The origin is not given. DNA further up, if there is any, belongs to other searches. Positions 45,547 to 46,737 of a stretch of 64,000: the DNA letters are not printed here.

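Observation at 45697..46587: Radical-SAM enzyme of unknown specificity in a virus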

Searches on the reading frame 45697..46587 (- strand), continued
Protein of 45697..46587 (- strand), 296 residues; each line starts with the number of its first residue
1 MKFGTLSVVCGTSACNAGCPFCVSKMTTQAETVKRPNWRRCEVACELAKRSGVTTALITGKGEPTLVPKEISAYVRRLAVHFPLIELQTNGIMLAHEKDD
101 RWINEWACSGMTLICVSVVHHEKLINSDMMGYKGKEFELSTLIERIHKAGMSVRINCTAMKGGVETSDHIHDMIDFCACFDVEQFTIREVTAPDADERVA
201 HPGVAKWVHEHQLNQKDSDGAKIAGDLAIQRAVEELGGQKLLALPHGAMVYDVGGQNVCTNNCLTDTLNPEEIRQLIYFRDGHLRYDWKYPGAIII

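Call 19: find_encoding_contigs(protein=P0099, flank=8000, max_places=3)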
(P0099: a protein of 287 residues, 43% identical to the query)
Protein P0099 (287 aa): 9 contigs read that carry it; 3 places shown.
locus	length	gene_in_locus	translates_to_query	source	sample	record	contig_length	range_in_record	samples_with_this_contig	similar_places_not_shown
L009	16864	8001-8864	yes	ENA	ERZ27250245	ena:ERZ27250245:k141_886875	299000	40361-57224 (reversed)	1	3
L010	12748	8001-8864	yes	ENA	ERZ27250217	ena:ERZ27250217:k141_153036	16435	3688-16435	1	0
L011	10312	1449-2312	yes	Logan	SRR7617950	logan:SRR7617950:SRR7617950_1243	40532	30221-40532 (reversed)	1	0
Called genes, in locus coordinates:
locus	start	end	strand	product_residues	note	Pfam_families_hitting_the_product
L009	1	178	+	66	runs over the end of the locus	-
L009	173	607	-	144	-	-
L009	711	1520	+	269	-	-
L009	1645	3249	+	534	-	-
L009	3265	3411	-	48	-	PF18930:DUF5679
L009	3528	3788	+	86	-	PF01247:Ribosomal_L35Ae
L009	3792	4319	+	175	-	PF00252:Ribosomal_L16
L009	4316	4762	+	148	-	PF01569:PAP2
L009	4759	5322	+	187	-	PF02163:Peptidase_M50 (faint)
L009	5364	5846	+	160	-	-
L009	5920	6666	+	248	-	PF01145:Band_7, PF13421:Band_7_1 (weak)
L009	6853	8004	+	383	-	PF02749:QRPTase_N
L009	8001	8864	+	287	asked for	PF04055:Radical_SAM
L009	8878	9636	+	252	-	PF00857:Isochorismatase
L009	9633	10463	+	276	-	PF02540:NAD_synthase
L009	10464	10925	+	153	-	PF00293:NUDIX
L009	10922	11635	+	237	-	PF04973:NMN_transporter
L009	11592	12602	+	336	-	PF01467:CTP_transf_like (faint), PF13521:AAA_28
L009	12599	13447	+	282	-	PF03747:ADP_ribosyl_GH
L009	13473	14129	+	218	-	PF00293:NUDIX, PF19368:WHD_AraR, PF21906:WHD_NrtR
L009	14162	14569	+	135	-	-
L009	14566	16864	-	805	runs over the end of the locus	PF00521:DNA_topoisoIV, PF03989:DNA_gyraseA_C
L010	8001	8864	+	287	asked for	PF04055:Radical_SAM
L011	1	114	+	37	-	?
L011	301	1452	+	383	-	PF02749:QRPTase_N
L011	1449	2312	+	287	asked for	PF04055:Radical_SAM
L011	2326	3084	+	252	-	PF00857:Isochorismatase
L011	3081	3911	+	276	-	PF02540:NAD_synthase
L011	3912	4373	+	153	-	PF00293:NUDIX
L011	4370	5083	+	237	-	PF04973:NMN_transporter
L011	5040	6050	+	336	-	PF01467:CTP_transf_like (faint), PF13521:AAA_28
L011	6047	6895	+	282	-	PF03747:ADP_ribosyl_GH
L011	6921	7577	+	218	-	PF00293:NUDIX, PF19368:WHD_AraR, PF21906:WHD_NrtR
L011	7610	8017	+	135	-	-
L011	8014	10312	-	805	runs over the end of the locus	PF00521:DNA_topoisoIV, PF03989:DNA_gyraseA_C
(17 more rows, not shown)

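Call 21: search_protein_representatives(protein=window:45697-46587:-)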
Query: 296 residues. Proteins with E-value up to 0.001 (for the whole library): 1085; up to 1e-10: 634; up to 1e-30: 251. The best 150 are listed.
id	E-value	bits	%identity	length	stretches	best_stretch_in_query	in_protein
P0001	3.1e-204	693.1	100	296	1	1-296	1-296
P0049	8.3e-71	255.1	47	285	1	1-295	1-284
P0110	1.8e-68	247.4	48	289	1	1-296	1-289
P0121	1.7e-66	240.9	48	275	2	1-214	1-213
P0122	1.4e-65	237.9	46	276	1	1-295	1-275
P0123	5.1e-65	236.1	43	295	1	4-295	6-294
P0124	8.5e-65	235.4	45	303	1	1-296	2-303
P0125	1.9e-64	234.2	45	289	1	1-296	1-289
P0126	2.6e-64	233.8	45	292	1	1-296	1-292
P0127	4.5e-64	233.0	46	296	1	1-295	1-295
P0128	2.0e-63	230.9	46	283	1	1-296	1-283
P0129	4.1e-63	229.8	43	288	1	3-295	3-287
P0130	6.4e-63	229.2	43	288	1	1-295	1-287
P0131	1.3e-62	228.2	50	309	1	1-296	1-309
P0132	1.4e-62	228.1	43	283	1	3-295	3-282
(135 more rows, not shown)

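Call 22: find_encoding_contigs(protein=P0115, flank=8000, max_places=2)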
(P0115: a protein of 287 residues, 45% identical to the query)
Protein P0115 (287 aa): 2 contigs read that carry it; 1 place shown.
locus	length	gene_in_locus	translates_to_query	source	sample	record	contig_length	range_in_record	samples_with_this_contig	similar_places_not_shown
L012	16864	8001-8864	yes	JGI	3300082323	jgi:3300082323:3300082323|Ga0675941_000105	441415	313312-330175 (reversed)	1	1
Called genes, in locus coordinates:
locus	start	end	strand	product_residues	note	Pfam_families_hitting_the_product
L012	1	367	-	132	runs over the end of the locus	PF00226:DnaJ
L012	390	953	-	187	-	PF06559:DCD_N, PF22769:DCD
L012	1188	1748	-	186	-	PF11539:DUF3228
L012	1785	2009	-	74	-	-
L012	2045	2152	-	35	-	-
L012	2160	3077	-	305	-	-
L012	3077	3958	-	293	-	PF00112:Peptidase_C1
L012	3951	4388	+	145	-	-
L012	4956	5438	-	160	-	-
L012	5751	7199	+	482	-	-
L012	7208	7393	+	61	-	-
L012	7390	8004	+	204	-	-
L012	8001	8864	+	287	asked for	PF04055:Radical_SAM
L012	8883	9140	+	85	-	PF26761:Acb5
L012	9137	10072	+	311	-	PF03747:ADP_ribosyl_GH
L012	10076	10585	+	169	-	-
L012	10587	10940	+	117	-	-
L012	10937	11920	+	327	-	PF04294:VanW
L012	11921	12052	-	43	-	-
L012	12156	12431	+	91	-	-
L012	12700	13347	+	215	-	PF01844:HNH (weak)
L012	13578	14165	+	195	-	PF02945:Endonuclease_7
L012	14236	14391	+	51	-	-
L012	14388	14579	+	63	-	-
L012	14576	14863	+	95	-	PF00166:Cpn10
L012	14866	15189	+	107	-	-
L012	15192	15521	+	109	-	-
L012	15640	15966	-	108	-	PF01981:PTH2 (weak)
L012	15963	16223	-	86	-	-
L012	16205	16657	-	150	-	-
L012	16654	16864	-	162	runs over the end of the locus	-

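Call 23: find_encoding_contigs(protein=P0037, flank=8000, max_places=2)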
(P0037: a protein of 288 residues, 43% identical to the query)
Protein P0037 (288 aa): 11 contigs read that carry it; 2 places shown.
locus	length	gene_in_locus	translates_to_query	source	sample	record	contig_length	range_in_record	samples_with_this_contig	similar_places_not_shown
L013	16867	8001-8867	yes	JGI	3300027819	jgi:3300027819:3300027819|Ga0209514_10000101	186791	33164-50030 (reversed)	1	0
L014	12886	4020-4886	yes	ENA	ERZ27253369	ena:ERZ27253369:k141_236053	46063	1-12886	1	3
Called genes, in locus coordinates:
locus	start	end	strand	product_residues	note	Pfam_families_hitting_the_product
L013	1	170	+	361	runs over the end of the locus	PF11141:DUF2914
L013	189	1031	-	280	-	PF01513:NAD_kinase, PF20143:NAD_kinase_C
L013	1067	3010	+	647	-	PF00795:CN_hydrolase, PF02540:NAD_synthase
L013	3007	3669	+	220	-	PF00293:NUDIX, PF19368:WHD_AraR, PF21906:WHD_NrtR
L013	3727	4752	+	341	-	PF00044:Gp_dh_N, PF02800:Gp_dh_C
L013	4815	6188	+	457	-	PF01266:DAO, PF06039:Mqo, PF13738:Pyr_redox_3 (faint)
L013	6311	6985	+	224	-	PF04973:NMN_transporter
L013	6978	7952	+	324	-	PF13521:AAA_28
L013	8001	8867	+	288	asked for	PF04055:Radical_SAM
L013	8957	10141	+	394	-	PF15891:Nuc_deoxyri_tr2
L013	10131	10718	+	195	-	PF00857:Isochorismatase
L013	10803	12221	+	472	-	PF04095:NAPRTase (weak)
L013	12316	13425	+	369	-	PF02445:NadA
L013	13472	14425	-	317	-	PF03703:bPH_2 (weak), PF04326:SLFN_AlbA_2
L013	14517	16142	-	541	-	-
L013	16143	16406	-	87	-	-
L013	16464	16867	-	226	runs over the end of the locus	PF09851:SHOCT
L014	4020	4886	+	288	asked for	PF04055:Radical_SAM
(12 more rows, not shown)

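Call 26: find_encoding_contigs(protein=P0113, flank=8000, max_places=1)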
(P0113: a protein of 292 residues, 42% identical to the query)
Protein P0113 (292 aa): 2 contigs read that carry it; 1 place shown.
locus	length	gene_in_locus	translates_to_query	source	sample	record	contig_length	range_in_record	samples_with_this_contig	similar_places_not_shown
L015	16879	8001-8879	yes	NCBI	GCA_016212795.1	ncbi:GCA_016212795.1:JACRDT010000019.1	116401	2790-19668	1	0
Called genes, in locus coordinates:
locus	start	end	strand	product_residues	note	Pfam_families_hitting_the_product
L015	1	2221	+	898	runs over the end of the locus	PF03699:UPF0182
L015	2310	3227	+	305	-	PF03741:TerC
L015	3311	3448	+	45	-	-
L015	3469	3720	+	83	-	-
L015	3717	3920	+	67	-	-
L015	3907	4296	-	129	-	PF00072:Response_reg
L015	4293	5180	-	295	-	PF00512:HisKA, PF02518:HATPase_c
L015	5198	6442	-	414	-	PF00155:Aminotran_1_2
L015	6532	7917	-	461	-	PF01212:Beta_elim_lyase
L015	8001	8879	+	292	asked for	PF04055:Radical_SAM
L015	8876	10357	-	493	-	PF16138:DUF4846, PF01551:Peptidase_M23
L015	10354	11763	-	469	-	PF13424:TPR_12 (faint), PF00515:TPR_1 (faint), PF07719:TPR_2 (faint), PF13181:TPR_8 (faint), PF13428:TPR_14 (faint), PF13176:TPR_7 (faint), PF13414:TPR_11 (faint), PF13432:TPR_16 (weak), +2 more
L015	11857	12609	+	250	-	PF22624:AASDHPPT_N, PF01648:ACPS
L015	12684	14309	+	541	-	PF03060:NMO, PF21607:FabD_helical_ins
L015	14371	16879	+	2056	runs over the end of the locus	PF00109:ketoacyl-synt, PF02801:Ketoacyl-synt_C, PF16197:KAsynt_C_assoc, PF00698:Acyl_transf_1, PF08659:KR, PF00106:adh_short, PF13561:adh_short_C2, PF14765:PS-DH, +2 more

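Call 27: find_encoding_contigs(protein=P0013, flank=8000, max_places=2)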
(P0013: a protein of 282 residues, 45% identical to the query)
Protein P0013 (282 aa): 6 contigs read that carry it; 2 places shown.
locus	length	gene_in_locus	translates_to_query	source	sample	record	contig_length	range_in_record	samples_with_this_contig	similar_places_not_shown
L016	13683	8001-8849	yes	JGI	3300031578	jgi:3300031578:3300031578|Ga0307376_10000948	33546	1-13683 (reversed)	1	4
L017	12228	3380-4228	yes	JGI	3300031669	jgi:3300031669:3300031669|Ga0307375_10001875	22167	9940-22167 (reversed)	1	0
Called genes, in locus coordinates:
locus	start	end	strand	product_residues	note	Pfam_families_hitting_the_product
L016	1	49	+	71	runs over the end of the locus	PF09834:DUF2061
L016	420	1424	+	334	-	-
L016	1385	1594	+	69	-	-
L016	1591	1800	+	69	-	-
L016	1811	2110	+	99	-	-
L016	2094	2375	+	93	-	PF04193:PQ-loop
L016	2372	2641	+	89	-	-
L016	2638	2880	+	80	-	-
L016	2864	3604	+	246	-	PF01555:N6_N4_Mtase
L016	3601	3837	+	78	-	-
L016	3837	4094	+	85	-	-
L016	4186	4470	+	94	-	-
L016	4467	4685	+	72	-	-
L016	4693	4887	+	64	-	PF09723:Zn_ribbon_8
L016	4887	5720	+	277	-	-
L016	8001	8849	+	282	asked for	PF04055:Radical_SAM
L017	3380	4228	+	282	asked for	PF04055:Radical_SAM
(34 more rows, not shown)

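Call 30: search_solved_structures(query=A1, max_evalue=1, show_alignments=3)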
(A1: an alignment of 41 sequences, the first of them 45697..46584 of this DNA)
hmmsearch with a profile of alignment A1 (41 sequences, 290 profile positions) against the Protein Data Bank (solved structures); distinct sequences matched with E-value up to 1: 47.
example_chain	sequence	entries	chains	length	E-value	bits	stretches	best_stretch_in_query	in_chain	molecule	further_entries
2fb2_A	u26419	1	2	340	9.5e-11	44.7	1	12-174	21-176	Molybdenum cofactor biosynthesis protein A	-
1tv7_A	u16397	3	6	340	1e-10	44.6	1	12-174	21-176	Molybdenum cofactor biosynthesis protein A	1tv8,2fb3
7tol_A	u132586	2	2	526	6e-09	38.8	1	12-185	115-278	glycerol dibiphytanyl glycerol tetraether - macrocyclic archaeol synthase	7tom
6b4c_A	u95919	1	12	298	1.9e-08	37.1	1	13-166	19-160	Viperin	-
9dgw_A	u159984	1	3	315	2.2e-08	36.9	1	13-166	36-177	Radical SAM core domain-containing protein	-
9dfw_A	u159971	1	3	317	2.4e-08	36.8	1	13-166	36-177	Radical SAM core domain-containing protein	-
7n7i_A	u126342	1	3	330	2.5e-08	36.8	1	13-166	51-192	Viperin-like enzyme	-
9dfn_A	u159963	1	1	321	1.4e-07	34.3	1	12-167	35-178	Radical SAM core domain-containing protein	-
9dfu_A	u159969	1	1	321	1.5e-07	34.2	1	12-167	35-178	Radical SAM core domain-containing protein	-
5v1q_A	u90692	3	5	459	3.7e-07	32.9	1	12-224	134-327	Radical SAM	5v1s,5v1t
8wm2_A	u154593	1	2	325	2.2e-06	30.3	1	11-124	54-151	Fe-S radical SAM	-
6c8v_A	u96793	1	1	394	8.4e-05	25.1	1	13-191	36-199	Coenzyme PQQ synthesis protein E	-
6y1x_A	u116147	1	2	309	0.00059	22.4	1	14-148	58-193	Radical SAM domain protein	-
8ai3_A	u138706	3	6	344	0.00071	22.1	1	12-128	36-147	Putative peptide biosynthesis protein YydG | Radical SAM core domain-containing protein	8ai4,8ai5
8ai1_A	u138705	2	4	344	0.00071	22.1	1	12-128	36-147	Putative peptide biosynthesis protein YydG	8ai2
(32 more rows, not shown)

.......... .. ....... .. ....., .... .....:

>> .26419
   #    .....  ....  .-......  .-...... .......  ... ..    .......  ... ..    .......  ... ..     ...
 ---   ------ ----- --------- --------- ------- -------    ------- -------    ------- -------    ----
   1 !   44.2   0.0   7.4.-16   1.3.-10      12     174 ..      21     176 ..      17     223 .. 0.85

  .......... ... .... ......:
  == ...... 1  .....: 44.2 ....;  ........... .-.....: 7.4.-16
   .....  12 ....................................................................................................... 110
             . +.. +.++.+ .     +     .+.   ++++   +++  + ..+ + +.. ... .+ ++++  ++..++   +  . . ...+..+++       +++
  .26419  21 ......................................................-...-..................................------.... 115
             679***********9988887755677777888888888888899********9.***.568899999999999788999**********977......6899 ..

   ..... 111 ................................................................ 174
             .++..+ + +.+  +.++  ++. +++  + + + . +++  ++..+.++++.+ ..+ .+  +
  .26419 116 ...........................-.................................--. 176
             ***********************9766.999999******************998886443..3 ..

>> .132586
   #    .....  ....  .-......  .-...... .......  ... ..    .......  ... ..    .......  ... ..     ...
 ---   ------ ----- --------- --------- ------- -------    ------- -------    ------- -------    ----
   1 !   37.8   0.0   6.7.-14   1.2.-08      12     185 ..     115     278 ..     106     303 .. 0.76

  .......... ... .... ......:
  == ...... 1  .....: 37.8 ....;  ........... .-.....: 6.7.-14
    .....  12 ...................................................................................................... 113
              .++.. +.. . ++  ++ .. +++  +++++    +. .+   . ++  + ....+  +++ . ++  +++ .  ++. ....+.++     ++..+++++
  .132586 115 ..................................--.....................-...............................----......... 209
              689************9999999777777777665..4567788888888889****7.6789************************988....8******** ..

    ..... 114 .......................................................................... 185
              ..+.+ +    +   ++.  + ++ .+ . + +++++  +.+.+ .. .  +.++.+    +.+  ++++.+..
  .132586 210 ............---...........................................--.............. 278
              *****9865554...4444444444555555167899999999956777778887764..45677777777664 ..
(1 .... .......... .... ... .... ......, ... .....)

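Call 31: find_related_loci(query=A1, collection=genome_contigs, flank=8000)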
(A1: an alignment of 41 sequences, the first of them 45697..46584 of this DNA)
Query A1 (295 aa) in genome_contigs; peptide patterns used: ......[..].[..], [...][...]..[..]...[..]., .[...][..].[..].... (x = any residue, [..] = any of these).
440 stretches matched a pattern; 256 encode a relative of the query (tblastn E <= 1e-3); the best 80 are kept; 80 distinct loci.
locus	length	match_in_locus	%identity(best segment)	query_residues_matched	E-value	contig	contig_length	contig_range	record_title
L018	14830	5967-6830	44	1-295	1e-78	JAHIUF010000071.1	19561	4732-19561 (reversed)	MAG: Nanoarchaeota archaeon isolate MM_PC_MetaG.mb.241 MM_PC_MetaG.mb.241_k141_1549512, whole genome shotgun sequence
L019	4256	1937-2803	47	1-295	6e-78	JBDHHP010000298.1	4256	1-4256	MAG: Gemmatimonadota bacterium isolate M8-62_Bin_211 M8-62_Bin_211_scaffold_138591, whole genome shotgun sequence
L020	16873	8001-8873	44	1-295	4e-77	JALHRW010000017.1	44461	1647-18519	MAG: Planctomycetota bacterium isolate maxbin.317 c_000000004056, whole genome shotgun sequence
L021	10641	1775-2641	46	1-295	6e-77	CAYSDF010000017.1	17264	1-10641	MAG TPA_asm: uncultured Candidatus Saccharibacteria bacterium isolate SRP193066_co2_10 genome assembly, contig: NODE_176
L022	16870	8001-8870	44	1-295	6e-76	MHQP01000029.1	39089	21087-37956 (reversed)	MAG: Candidatus Sungbacteria bacterium RIFCSPLOWO2_01_FULL_47_32 rifcsplowo2_01_scaffold_3339, whole genome shotgun sequ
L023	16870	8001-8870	43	1-295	1e-75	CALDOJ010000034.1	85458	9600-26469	MAG TPA_asm: Candidatus Woesearchaeota archaeon isolate ERR2206790_bin.73_CONCOCT_v1.1_MAG genome assembly, contig: ERZ8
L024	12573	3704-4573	42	1-295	4e-74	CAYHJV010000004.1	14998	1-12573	MAG TPA_asm: Candidatus Woesearchaeota archaeon isolate ERP119705_co13_522 genome assembly, contig: NODE_4986_length_149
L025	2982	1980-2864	43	1-295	5e-75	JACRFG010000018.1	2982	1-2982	MAG: Candidatus Jorgensenbacteria bacterium isolate NC_groundwater_1719_Pr3_B-0.1um_43_9 SR-2_scaffold_141_384732, whole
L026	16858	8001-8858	41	1-295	3e-74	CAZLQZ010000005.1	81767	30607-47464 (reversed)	MAG TPA_asm: uncultured Methanosarcinales archaeon isolate binchicken_co47_193 genome assembly, contig: NODE_157_length_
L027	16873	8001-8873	42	1-295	6e-74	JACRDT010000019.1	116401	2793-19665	MAG: Elusimicrobia bacterium isolate NC_groundwater_1679_Pr3_B-0.1um_69_72 SR-2_scaffold_141_1295262, whole genome shotg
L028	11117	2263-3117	42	1-295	6e-74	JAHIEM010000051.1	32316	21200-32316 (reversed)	MAG: Nanoarchaeota archaeon isolate KR11_0.1_MetaG.mb.19 KR11_0.1_MetaG.mb.19_k141_316786, whole genome shotgun sequence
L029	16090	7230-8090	41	1-295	6e-74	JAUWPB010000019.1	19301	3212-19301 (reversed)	MAG: Nanoarchaeota archaeon isolate CSMAG_2465 CSMAG_2465_k141_300603_length_19301_cov_50.8852, whole genome shotgun seq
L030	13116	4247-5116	42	1-295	5e-74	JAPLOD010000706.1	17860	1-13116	MAG: Planctomycetota bacterium isolate LacPavin_0920_SED3_MAG_65_12 LacPavin_0920_SED3_scaffold_1252292, whole genome sh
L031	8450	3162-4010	45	4-295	1e-73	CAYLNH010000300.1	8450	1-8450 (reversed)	MAG TPA_asm: uncultured Lentisphaerales bacterium isolate SRP141376_co4_287 genome assembly, contig: NODE_13696_length_8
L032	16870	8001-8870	44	1-295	1e-73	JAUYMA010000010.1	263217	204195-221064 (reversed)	MAG: Nanoarchaeota archaeon isolate C24_metabat.bin.61 C24_k141_1114540, whole genome shotgun sequence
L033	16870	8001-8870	45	4-295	9e-74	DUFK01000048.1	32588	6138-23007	MAG TPA_asm: Nanoarchaeota archaeon isolate UBA10106 contig_7489, whole genome shotgun sequence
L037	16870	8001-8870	42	1-295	2e-72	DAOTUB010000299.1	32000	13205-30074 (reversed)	MAG TPA_asm: Anaerolineae bacterium isolate F17_41 k129_845212, whole genome shotgun sequence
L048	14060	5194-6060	42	1-295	3e-71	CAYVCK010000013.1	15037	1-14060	MAG TPA_asm: uncultured Gammaproteobacteria bacterium isolate SRP093185_co1_140 genome assembly, contig: NODE_2685_lengt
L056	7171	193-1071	41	4-295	4e-70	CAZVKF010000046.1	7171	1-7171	MAG TPA_asm: uncultured Candidatus Saccharibacteria bacterium isolate binchicken_co38_1281 genome assembly, contig: NODE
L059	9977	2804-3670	40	1-295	2e-70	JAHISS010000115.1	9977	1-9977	MAG: Nanoarchaeota archaeon isolate MM_PC_MetaG.mb.185 MM_PC_MetaG.mb.185_k141_1574408, whole genome shotgun sequence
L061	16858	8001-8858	41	5-295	9e-70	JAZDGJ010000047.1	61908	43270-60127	MAG: Candidatus Woesearchaeota archaeon isolate MEGAHIT-group-0.258 k141_14437415, whole genome shotgun sequence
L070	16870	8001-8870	41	1-295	3e-68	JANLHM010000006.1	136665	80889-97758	MAG: Nanoarchaeota archaeon isolate P6-17 k99_253198, whole genome shotgun sequence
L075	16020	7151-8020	40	1-295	7e-68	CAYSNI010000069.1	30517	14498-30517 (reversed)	MAG TPA_asm: uncultured Candidatus Saccharibacteria bacterium isolate binchicken_co203_465 genome assembly, contig: k141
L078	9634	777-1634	42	1-295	2e-67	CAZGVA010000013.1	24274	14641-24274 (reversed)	MAG TPA_asm: Candidatus Woesearchaeota archaeon isolate SRP104257_co1_408 genome assembly, contig: NODE_1022_length_2427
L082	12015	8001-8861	39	4-295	3e-66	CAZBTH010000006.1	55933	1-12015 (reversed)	MAG TPA_asm: uncultured Gammaproteobacteria bacterium isolate SRP062349_co2_276 genome assembly, contig: NODE_334_length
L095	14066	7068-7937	37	1-295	4e-64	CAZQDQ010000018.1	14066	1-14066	MAG TPA_asm: uncultured Pseudomonadales bacterium isolate SRP192515_co1_369 genome assembly, contig: NODE_4195_length_14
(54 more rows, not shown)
